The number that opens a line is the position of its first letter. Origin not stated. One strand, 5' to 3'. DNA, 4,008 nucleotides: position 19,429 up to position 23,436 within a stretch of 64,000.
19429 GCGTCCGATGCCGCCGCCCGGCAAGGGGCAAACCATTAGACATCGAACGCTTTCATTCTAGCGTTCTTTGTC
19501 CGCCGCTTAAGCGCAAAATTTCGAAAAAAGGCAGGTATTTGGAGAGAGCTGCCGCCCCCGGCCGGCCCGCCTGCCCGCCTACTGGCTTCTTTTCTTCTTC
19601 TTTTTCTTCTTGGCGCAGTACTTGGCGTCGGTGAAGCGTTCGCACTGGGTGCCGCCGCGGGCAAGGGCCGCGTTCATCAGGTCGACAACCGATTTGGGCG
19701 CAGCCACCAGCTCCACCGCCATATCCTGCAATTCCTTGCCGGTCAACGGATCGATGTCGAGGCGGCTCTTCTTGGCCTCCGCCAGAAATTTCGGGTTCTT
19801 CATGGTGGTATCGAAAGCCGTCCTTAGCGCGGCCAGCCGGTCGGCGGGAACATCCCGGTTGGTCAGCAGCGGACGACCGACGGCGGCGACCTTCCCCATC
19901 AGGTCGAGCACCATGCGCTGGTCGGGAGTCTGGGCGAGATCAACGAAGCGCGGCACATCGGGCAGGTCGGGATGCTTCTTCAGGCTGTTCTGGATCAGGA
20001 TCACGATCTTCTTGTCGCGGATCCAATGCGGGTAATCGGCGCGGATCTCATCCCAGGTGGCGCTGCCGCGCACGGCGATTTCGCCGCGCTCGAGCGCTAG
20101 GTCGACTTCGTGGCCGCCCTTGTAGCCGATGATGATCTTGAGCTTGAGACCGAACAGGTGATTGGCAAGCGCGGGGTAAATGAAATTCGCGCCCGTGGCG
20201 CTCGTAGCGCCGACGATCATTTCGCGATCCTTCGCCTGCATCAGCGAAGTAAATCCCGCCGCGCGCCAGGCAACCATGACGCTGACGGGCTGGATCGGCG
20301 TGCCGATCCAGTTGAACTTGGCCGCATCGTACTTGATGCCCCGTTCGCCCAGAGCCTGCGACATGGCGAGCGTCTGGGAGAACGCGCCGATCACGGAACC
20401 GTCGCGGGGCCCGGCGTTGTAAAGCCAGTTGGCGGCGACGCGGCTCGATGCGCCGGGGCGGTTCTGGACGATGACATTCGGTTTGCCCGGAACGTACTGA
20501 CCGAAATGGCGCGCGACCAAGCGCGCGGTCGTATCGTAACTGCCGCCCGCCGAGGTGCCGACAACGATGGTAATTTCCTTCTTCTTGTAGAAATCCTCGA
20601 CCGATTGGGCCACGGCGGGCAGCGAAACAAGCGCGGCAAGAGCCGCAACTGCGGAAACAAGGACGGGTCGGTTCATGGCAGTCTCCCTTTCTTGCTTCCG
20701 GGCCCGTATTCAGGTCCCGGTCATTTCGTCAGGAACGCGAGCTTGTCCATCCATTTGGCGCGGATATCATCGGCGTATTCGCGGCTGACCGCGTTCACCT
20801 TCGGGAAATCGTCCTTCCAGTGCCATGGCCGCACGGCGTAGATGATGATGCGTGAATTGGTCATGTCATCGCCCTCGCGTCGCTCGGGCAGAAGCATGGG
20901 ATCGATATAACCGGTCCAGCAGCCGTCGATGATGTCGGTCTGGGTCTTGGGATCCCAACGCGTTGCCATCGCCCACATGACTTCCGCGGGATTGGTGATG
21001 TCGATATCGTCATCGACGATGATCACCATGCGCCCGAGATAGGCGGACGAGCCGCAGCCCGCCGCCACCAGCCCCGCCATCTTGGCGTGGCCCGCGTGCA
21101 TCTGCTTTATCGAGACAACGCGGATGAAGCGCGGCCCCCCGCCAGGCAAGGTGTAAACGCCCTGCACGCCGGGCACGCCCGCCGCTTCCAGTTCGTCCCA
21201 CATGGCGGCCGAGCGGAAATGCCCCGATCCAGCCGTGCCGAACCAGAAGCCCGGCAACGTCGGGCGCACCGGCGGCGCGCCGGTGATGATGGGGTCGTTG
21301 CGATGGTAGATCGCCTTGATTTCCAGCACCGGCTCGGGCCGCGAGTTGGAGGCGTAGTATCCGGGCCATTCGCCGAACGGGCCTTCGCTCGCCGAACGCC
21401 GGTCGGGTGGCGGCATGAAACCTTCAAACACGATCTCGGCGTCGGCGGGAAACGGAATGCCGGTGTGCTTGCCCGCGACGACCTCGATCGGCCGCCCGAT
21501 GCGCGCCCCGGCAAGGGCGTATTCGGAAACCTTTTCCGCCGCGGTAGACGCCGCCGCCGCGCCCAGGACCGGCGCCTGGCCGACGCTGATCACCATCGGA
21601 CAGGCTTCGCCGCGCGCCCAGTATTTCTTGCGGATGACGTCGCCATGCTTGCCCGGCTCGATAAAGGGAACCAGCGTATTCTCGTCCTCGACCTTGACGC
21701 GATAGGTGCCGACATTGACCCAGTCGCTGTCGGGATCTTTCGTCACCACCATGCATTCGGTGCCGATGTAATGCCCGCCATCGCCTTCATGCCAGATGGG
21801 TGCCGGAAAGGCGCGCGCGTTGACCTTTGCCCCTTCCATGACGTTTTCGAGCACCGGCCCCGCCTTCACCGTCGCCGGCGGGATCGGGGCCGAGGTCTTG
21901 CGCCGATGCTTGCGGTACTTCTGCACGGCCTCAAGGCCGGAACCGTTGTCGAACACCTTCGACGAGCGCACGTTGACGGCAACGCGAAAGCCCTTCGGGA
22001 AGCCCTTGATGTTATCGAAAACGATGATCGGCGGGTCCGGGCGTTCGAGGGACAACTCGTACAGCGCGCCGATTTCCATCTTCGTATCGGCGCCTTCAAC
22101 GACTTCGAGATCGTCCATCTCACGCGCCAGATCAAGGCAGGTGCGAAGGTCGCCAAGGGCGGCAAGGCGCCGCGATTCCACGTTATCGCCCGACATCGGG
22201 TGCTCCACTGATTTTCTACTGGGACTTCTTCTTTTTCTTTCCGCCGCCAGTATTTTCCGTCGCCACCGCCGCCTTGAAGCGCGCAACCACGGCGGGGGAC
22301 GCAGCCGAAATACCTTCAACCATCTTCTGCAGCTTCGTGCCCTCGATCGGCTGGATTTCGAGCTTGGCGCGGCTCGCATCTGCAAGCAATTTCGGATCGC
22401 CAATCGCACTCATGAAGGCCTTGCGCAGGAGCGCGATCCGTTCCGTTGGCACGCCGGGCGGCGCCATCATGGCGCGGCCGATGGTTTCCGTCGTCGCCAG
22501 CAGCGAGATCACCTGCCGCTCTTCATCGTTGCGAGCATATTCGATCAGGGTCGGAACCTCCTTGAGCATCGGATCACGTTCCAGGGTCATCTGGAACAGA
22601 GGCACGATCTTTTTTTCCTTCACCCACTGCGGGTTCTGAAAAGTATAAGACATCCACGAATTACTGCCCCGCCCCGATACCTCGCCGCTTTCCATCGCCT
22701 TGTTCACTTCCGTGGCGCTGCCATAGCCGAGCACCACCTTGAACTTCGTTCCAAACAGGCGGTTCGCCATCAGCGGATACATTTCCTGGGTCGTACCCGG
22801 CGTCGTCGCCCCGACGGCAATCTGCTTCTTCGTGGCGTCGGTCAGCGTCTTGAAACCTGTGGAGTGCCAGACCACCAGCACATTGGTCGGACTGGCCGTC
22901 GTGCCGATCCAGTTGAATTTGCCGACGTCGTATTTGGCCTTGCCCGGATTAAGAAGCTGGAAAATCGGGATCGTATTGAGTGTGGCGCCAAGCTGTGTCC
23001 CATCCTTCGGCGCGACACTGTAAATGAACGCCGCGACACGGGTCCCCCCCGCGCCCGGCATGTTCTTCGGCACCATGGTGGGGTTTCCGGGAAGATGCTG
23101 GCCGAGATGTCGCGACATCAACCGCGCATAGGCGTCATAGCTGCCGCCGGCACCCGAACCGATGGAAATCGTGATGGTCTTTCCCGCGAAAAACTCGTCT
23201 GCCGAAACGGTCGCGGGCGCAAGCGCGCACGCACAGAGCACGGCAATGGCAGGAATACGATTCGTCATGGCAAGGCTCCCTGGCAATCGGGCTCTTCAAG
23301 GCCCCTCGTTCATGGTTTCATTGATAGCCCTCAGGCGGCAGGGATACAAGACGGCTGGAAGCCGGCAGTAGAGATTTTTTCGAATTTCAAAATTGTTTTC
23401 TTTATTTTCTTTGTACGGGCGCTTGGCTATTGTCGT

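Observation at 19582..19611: C-terminal poly-lysine tails (consensus K5-7 x SQ) on four periplasmic TctC-like binding proteins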

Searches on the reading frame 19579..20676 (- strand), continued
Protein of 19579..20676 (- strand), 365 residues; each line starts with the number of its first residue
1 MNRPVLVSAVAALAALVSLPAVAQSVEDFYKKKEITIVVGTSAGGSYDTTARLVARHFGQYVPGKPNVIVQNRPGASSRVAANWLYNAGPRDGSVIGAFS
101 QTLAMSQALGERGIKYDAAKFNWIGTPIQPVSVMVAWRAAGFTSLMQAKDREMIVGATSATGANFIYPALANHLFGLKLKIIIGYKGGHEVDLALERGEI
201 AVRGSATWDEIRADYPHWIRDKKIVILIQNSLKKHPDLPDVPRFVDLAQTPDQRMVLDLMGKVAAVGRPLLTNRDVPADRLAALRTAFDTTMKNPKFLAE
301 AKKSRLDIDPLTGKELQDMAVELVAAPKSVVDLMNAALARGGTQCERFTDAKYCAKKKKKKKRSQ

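Call 76: get_annotated_region(hit=H10, flank=4000)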
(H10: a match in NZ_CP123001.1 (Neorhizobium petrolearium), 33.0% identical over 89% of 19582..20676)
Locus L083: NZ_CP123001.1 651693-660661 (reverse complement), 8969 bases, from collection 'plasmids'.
description: Neorhizobium petrolearium strain OS53 plasmid unnamed1, complete sequence
organism: Neorhizobium petrolearium (NCBI taxid 515361)
taxonomy: Bacteria; Pseudomonadota; Alphaproteobacteria; Hyphomicrobiales; Rhizobiaceae; Neorhizobium; Neorhizobium petrolearium
host: -; source: single cell,petroleum contaminated soil; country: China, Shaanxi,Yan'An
typing (MOB-suite, as given by PLSDB): non-mobilizable
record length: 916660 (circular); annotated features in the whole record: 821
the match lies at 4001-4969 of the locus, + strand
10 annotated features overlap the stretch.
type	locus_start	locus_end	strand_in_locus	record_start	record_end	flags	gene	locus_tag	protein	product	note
CDS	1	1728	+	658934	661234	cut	-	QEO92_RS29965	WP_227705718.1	xanthine dehydrogenase family protein molybdopterin-binding subunit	-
CDS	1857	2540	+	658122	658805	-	-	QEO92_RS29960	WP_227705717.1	GntR family transcriptional regulator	-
CDS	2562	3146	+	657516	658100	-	-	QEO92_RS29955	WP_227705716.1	UbiX family flavin prenyltransferase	-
CDS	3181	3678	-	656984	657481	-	-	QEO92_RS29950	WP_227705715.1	TIGR02444 family protein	-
CDS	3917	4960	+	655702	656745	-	-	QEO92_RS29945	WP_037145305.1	tripartite tricarboxylate transporter substrate-binding protein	-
CDS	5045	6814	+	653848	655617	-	-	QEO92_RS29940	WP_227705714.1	thiamine pyrophosphate-binding protein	-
CDS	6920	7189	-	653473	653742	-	-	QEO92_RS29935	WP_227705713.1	hypothetical protein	-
CDS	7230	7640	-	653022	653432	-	-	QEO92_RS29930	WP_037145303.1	SRPBCC domain-containing protein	-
CDS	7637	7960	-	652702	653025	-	-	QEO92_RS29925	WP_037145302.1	metalloregulator ArsR/SmtB family transcription factor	GO:0006355 - regulation of DNA-templated transcription [Evidence IEA]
CDS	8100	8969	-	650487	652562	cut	-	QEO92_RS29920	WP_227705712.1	tripartite tricarboxylate transporter permease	-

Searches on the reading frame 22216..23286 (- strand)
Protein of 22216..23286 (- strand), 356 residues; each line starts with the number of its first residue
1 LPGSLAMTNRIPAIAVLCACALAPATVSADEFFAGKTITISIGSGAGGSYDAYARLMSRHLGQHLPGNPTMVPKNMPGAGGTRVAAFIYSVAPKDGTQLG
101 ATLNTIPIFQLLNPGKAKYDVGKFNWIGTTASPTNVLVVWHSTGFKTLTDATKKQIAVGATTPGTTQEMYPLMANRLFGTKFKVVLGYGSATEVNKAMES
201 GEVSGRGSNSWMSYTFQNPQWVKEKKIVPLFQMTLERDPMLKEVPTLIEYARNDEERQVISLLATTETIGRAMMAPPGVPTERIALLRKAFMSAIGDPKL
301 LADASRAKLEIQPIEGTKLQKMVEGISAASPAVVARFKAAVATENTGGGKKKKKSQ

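Call 8: search_protein_families(library=pfam, proteins=[window:22216-23286:-], max_evalue=0.01)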
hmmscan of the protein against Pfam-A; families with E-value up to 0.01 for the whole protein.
window:22216-23286:- (356 aa): 1 family
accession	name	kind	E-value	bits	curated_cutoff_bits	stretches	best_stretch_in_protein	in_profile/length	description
PF03401.19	TctC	-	3.7e-05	23.8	27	1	70-323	16-258/274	Tripartite tricarboxylate transporter family receptor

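Call 9: search_protein_families(library=ncbifam, proteins=[window:22216-23286:-], max_evalue=0.01)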
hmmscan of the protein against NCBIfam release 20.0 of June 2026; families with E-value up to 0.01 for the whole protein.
window:22216-23286:- (356 aa): 1 family
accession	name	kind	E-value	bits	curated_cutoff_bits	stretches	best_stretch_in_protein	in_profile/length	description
TIGR02122.1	TRAP_TAXI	subfamily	0.0025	16.7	84.35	0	23-201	18-189/320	TAXI family TRAP transporter solute-binding subunit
